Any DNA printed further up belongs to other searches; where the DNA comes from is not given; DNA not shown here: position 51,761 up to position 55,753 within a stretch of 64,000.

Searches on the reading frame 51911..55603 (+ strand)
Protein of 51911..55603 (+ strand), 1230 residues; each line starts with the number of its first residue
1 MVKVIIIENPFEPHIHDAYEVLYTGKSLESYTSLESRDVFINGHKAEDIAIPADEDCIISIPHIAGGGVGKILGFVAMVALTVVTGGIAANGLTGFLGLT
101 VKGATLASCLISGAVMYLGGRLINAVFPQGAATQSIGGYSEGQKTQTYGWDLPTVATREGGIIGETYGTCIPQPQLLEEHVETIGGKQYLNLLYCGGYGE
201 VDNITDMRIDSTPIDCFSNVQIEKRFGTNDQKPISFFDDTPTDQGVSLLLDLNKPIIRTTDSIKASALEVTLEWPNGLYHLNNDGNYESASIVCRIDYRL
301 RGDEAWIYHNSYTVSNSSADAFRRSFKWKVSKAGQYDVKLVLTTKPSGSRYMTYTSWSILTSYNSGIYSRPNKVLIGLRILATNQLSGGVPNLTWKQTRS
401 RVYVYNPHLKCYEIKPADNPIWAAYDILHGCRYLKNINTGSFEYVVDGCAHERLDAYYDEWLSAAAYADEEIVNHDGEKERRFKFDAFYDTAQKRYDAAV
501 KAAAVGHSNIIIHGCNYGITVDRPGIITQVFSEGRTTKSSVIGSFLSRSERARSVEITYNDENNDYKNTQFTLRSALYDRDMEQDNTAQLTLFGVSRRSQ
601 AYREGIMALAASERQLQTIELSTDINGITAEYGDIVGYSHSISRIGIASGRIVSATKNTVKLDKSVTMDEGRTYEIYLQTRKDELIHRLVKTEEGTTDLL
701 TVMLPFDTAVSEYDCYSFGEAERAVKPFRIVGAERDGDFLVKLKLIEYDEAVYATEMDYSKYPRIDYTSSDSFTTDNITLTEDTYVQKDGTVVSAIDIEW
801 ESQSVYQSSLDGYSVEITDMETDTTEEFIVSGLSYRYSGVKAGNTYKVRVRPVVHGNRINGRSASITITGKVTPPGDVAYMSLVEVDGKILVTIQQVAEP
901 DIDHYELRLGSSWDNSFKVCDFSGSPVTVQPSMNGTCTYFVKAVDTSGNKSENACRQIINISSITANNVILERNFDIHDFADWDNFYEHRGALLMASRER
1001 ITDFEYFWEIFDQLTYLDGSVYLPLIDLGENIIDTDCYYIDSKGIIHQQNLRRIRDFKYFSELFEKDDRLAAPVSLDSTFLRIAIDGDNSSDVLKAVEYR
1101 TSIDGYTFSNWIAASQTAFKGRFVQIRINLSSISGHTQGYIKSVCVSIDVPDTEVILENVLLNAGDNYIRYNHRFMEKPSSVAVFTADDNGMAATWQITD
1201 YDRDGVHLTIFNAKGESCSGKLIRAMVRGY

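Call 28: search_protein_families(library=phrogs, proteins=[window:51911-55603:+], max_evalue=0.001)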
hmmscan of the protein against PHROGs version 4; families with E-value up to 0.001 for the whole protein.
window:51911-55603:+ (1230 aa): 9 families
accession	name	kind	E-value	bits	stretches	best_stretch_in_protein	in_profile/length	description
phrog_31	-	tail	9.6e-129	432.3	1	41-954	142-1055/1565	central tail fiber J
phrog_1727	-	tail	1.4e-37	129.9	1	199-947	42-793/1174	tail protein and host specificity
phrog_2589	-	tail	4.8e-36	123.8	1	197-952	39-799/3686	tail protein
phrog_469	-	tail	7.7e-31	108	1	263-757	414-896/903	tail protein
phrog_7997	-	tail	1.1e-18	68.1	1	464-964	10-511/589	tail protein and host specificity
phrog_2148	-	tail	4.4e-15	56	1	418-853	19-437/901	tail fiber protein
phrog_5616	-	tail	1.9e-09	37.4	1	417-639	240-458/873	tail fiber protein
phrog_10652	-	unknown function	3.9e-05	24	1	417-676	25-276/328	-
phrog_15723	-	unknown function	0.00084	20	0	463-628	29-197/223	-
